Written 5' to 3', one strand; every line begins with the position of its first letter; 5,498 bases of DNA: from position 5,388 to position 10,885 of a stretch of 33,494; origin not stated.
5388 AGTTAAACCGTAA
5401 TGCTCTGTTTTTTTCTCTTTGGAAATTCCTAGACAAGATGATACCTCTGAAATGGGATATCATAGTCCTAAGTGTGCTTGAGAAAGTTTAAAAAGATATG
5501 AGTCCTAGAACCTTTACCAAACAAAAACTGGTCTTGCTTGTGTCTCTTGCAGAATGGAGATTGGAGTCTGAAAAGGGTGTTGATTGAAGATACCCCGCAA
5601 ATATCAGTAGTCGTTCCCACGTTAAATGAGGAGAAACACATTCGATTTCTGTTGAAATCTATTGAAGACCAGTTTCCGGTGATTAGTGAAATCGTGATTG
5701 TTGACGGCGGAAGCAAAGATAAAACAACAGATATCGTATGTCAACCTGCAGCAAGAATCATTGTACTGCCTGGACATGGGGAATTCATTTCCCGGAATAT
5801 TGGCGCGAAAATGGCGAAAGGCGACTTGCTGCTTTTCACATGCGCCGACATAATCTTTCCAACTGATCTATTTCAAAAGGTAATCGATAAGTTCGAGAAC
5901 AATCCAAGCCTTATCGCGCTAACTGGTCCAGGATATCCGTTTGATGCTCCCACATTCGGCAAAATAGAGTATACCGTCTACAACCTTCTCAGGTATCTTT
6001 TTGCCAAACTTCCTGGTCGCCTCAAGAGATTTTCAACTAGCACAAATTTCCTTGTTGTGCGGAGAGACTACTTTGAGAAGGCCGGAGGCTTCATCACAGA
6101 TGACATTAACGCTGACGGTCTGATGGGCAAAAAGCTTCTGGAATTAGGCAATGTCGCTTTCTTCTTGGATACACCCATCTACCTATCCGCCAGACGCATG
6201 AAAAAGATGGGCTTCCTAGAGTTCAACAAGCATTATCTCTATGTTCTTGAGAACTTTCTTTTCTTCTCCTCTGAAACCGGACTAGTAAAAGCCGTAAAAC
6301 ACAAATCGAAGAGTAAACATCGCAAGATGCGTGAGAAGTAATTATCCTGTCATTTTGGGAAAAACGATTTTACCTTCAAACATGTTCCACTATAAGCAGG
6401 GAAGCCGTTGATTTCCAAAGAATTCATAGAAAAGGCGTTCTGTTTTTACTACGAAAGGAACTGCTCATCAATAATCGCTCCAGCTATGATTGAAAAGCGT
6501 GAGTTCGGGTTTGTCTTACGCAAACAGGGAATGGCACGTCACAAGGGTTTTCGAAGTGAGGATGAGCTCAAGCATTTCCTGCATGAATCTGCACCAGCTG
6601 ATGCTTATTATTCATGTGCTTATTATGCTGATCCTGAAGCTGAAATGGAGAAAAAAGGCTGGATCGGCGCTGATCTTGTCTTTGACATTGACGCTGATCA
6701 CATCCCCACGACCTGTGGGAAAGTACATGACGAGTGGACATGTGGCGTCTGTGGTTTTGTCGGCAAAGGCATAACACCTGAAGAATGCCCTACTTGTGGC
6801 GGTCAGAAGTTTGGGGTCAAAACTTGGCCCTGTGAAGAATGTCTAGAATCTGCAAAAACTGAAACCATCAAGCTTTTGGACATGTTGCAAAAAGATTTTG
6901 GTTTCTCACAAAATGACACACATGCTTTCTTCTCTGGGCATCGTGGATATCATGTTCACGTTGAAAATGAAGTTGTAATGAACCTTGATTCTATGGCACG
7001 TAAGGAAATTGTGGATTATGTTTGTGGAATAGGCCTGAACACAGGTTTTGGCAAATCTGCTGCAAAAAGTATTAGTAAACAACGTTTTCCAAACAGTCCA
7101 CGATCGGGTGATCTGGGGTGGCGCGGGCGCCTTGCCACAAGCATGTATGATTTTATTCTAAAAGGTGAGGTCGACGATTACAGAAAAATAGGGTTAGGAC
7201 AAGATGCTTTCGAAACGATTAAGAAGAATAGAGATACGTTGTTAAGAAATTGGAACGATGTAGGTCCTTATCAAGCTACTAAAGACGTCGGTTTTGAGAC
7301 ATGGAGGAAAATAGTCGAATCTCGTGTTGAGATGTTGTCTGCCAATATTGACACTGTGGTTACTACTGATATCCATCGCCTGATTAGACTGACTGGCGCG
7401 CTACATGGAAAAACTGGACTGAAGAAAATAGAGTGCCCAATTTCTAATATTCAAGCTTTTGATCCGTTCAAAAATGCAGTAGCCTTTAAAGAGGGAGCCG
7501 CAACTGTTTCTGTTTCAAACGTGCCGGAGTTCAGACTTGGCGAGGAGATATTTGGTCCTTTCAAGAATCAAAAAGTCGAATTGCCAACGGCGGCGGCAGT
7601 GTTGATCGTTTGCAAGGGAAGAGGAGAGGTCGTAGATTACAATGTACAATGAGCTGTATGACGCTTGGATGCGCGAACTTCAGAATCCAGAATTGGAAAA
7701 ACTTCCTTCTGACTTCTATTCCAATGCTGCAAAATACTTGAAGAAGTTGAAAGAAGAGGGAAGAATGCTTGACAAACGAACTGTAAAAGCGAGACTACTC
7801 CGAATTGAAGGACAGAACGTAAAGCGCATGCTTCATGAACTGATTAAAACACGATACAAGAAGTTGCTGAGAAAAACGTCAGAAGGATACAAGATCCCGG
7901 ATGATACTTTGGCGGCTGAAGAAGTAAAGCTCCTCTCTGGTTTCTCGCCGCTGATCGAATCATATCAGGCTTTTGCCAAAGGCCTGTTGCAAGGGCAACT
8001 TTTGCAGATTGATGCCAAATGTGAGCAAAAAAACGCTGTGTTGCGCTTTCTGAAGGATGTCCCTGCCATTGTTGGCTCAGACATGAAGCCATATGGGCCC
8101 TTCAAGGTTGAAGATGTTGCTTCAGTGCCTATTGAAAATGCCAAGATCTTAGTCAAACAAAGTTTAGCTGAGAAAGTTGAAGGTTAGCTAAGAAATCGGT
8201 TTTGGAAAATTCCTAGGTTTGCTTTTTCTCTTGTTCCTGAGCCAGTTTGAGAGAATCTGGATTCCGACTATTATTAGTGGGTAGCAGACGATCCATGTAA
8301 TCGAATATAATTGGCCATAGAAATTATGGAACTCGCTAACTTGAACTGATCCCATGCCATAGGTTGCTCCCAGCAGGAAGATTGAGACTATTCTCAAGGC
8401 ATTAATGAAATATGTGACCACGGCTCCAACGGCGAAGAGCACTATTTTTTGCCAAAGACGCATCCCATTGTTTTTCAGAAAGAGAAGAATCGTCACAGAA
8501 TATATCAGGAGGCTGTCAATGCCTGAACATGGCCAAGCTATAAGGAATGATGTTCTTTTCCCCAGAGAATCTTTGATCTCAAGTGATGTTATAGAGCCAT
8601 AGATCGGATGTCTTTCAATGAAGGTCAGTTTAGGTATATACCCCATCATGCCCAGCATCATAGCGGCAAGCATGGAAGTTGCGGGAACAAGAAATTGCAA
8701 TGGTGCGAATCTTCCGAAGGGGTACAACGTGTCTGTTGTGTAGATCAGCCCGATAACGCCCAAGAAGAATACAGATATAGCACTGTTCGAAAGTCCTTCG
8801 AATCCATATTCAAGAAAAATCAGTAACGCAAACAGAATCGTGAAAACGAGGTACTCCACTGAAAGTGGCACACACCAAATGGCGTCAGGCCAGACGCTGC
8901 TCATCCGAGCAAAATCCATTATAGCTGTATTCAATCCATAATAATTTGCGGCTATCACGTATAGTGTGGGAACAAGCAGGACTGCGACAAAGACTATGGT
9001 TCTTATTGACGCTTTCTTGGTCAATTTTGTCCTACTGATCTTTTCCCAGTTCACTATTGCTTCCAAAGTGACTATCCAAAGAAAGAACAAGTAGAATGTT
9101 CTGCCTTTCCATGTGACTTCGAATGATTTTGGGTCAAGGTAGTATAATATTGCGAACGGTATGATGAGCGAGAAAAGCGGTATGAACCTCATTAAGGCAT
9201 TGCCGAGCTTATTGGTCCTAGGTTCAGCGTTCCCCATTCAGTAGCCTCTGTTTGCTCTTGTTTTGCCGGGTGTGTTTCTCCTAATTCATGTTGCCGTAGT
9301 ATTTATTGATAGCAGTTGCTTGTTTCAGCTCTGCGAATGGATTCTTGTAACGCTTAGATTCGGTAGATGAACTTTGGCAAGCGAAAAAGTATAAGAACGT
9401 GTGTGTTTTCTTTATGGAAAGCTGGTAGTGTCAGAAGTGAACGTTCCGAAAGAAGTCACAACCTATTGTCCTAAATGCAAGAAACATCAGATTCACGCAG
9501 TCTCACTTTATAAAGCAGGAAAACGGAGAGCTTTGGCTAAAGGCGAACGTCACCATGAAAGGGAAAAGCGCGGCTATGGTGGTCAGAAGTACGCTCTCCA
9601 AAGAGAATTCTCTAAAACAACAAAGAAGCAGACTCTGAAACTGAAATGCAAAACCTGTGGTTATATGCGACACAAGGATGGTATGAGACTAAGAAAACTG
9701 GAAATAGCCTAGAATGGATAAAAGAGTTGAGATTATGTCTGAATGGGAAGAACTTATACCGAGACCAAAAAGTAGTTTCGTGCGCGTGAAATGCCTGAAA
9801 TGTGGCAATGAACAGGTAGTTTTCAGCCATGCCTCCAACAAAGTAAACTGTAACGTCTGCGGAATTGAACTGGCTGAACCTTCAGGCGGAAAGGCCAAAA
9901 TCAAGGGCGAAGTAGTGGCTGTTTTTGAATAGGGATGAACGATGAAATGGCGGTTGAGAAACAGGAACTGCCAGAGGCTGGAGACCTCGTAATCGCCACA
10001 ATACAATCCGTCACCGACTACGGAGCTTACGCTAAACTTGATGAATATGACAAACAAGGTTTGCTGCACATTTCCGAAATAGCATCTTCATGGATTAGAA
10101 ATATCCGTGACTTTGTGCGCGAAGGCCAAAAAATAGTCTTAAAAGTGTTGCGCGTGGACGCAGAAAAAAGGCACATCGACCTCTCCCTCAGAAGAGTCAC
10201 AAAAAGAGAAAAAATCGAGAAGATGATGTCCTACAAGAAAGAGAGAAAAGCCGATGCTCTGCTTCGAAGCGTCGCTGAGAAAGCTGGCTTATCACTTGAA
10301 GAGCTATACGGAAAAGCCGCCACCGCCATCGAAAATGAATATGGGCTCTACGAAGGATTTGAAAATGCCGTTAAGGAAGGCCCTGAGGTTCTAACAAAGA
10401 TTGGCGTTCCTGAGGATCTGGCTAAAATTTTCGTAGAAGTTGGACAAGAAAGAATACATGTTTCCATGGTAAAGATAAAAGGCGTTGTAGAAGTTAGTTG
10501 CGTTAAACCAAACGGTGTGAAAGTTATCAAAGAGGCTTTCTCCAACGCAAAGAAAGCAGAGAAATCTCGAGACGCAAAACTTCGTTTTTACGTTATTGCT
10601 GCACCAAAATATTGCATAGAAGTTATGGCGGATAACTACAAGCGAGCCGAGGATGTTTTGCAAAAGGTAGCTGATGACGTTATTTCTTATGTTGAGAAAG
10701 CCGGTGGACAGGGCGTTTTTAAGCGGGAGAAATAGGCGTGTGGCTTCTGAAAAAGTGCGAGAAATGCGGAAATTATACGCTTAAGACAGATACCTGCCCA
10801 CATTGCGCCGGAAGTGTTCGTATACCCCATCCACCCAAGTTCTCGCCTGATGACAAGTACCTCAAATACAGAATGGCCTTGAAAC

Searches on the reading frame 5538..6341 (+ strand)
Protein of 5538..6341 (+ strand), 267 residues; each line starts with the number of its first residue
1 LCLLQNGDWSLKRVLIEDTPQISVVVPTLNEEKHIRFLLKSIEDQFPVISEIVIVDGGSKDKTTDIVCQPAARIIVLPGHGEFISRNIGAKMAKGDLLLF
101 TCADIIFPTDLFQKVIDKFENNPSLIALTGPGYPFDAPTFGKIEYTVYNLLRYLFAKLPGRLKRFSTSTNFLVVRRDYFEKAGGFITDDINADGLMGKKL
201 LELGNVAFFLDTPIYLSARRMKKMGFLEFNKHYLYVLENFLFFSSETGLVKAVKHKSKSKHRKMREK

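Call 23: search_protein_families(library=pfam, proteins=[window:5538-6341:+], max_evalue=0.001)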
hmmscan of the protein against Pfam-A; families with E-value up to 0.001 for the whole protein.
window:5538-6341:+ (267 aa): 3 families
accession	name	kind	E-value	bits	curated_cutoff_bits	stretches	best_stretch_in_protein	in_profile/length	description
PF00535.33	Glycos_transf_2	-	1.5e-21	77.5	23.3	1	23-180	1-165/168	Glycosyl transferase family 2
PF10111.15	Glyco_tranf_2_2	-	1.4e-08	35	27.3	1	23-185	1-181/276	Glycosyltransferase like family 2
PF13641.12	Glyco_tranf_2_3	-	0.00036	21.1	27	1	20-130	1-121/230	Glycosyltransferase like family 2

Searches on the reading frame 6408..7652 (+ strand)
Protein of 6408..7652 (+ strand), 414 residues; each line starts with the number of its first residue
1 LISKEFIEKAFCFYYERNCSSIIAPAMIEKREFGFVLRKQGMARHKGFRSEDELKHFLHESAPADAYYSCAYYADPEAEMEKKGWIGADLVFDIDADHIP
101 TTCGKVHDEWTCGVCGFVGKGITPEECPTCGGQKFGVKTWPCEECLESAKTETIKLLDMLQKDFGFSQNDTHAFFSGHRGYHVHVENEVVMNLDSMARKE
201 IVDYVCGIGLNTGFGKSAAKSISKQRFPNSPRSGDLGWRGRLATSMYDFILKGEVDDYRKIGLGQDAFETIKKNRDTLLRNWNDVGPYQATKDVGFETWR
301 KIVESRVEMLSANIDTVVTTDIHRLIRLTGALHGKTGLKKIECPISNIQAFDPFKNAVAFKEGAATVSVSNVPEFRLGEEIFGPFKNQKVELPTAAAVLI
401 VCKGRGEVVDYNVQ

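Call 23: search_protein_families(library=pfam, proteins=[window:6408-7652:+], max_evalue=0.001)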
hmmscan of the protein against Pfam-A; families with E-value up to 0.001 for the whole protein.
window:6408-7652:+ (414 aa): 1 family
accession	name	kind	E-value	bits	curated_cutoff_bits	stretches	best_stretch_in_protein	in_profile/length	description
PF01896.25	DNA_primase_S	-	6.9e-18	66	26.8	1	142-338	17-156/163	DNA primase small subunit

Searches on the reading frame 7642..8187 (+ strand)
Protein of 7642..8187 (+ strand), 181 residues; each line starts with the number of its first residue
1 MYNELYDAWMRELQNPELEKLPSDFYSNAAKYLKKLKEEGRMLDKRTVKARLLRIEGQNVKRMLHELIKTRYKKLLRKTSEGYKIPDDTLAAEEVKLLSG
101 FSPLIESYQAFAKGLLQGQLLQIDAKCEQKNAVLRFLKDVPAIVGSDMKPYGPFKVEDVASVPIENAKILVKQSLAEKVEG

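Call 23: search_protein_families(library=pfam, proteins=[window:7642-8187:+], max_evalue=0.001)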
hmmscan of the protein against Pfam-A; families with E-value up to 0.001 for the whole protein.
window:7642-8187:+ (181 aa): 2 families
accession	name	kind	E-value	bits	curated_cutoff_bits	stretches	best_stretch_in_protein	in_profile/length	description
PF22090.1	Gins51_C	-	5.9e-19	68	27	1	133-179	2-48/48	Gins51, C-terminal domain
PF05916.17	Sld5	-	2.1e-05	25.1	22.3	1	14-108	16-97/102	GINS complex protein helical bundle domain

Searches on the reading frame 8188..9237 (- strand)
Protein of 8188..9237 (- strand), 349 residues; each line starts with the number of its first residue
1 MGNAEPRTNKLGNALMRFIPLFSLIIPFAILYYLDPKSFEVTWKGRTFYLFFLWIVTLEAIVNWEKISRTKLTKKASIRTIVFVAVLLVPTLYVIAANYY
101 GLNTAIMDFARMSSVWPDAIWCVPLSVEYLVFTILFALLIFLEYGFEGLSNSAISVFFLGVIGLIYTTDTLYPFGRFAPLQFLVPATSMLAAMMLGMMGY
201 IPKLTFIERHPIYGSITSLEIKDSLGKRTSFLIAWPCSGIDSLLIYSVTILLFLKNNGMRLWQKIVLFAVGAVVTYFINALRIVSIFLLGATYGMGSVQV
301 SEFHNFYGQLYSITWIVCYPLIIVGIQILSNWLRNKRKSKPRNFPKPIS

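Call 23: search_protein_families(library=pfam, proteins=[window:8188-9237:-], max_evalue=0.001)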
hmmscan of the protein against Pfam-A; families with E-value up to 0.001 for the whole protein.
window:8188-9237:- (349 aa): 1 family
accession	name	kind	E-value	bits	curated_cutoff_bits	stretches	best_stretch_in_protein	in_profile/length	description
PF09721.15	Exosortase_EpsH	-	2.3e-09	37.5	25.7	1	51-318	29-246/254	Transmembrane exosortase (Exosortase_EpsH)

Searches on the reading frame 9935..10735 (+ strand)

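Call 23: search_protein_families(library=pfam, proteins=[window:9935-10735:+], max_evalue=0.001)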
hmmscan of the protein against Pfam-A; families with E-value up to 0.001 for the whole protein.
window:9935-10735:+ (266 aa): 2 families
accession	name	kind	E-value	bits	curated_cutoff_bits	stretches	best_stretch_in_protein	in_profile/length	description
PF07541.17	EIF_2_alpha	-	6.4e-27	94.3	22.8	1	124-235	1-114/114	Eukaryotic translation initiation factor 2 alpha subunit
PF00575.29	S1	-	4.9e-15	56.1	22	1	13-86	2-74/74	S1 RNA binding domain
